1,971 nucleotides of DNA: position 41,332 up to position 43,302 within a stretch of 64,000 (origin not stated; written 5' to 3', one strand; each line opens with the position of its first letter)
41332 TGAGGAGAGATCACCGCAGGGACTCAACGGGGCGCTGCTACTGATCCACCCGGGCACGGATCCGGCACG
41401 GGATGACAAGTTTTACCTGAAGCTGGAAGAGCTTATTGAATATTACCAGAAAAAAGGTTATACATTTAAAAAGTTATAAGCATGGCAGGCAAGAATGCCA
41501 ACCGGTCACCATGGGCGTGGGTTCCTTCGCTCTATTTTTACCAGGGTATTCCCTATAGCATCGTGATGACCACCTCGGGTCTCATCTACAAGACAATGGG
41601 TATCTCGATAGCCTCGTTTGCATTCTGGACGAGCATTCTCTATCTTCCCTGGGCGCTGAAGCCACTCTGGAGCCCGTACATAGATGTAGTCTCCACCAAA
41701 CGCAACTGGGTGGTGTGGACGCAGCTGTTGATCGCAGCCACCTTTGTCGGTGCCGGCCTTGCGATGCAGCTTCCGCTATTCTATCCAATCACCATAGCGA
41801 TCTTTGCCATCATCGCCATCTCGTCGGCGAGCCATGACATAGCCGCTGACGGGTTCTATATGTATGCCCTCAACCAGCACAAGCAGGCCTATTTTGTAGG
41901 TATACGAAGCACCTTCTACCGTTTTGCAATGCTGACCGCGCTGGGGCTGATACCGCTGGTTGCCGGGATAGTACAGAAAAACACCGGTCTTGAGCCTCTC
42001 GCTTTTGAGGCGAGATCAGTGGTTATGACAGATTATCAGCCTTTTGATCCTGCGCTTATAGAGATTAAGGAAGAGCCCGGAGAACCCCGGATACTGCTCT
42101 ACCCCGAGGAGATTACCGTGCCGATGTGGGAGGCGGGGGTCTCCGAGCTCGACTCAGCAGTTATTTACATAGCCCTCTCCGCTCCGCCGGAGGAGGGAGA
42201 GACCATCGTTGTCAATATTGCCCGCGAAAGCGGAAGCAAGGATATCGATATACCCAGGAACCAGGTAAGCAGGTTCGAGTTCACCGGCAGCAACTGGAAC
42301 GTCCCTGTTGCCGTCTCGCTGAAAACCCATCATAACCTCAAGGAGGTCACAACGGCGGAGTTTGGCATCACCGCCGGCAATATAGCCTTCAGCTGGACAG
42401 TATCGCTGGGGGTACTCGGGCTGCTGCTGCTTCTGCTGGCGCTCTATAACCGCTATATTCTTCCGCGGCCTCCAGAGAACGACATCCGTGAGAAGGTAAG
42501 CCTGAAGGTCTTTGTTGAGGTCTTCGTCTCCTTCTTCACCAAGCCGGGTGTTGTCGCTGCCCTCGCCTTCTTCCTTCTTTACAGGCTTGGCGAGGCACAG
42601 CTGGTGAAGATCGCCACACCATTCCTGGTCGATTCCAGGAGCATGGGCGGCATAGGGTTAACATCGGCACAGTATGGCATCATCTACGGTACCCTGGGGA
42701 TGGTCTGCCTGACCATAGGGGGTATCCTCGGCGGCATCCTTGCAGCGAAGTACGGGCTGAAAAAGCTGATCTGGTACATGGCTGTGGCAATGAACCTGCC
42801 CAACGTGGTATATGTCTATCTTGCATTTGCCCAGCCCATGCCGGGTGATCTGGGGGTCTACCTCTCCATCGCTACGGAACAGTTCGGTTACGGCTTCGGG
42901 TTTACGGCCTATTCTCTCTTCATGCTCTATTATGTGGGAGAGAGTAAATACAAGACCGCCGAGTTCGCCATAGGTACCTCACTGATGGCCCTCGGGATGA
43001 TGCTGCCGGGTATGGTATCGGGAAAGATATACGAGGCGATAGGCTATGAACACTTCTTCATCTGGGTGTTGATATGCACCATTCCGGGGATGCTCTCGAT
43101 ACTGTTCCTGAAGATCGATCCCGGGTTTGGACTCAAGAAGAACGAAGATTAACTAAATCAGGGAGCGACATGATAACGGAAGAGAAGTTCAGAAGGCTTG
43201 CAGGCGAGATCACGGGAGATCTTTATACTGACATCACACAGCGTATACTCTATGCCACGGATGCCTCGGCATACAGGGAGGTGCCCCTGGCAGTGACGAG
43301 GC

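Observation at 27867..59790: About 32 kb of peptidoglycan/MurNAc salvage genes tied to a SusC/SusD importer: a candidate peptidoglycan utilisation locus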

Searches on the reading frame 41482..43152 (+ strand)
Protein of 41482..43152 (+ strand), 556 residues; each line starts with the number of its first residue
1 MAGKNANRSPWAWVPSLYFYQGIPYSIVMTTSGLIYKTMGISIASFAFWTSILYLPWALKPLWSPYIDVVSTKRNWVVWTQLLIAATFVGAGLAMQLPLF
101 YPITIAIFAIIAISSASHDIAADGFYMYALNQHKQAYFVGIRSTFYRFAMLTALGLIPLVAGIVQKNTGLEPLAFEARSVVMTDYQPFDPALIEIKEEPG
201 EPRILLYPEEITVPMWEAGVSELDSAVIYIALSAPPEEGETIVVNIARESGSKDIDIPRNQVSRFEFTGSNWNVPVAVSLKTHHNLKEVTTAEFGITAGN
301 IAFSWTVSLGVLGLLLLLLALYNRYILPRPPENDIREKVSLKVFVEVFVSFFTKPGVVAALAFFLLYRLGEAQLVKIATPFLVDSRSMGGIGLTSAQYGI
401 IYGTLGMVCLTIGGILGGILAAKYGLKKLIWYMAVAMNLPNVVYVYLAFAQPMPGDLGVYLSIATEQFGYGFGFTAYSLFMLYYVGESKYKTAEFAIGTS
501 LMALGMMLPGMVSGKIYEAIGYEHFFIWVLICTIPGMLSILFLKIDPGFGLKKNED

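Call 3: search_protein_families(library=pfam, proteins=[window:41482-43152:+], max_evalue=0.001)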
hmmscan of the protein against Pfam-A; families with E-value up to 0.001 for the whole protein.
window:41482-43152:+ (556 aa): 2 families
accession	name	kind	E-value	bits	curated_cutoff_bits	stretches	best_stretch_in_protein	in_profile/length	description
PF07690.21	MFS_1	-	3.5e-08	33.2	33.4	1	302-507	147-344/347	Major Facilitator Superfamily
PF03092.22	BT1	-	0.00088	18.5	22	1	29-135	10-120/432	BT1 family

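Call 5: search_protein_families(library=ncbifam, proteins=[window:41482-43152:+], max_evalue=0.001)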
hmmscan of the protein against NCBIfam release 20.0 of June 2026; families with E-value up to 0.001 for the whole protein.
window:41482-43152:+ (556 aa): 5 families
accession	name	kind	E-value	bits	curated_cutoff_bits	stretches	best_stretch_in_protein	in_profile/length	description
TIGR00901.2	2A0125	subfamily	3.8e-44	151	350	2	333-540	209-415/417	AmpG family muropeptide MFS transporter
NF008867.0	PRK11902.1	equivalog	2.5e-26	92.6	656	2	311-540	180-400/419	muropeptide transporter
NF008238.0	PRK11010.1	equivalog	4.3e-22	78.6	756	2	315-542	182-401/492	muropeptide MFS transporter AmpG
TIGR02718.1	sider_RhtX_FptX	subfamily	2.8e-14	52.9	356.15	1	15-131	7-127/390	RhtX/FptX family siderophore transporter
TIGR00788.1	fbt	subfamily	9.4e-05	21.5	216.4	1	16-131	33-150/468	folate/biopterin family MFS transporter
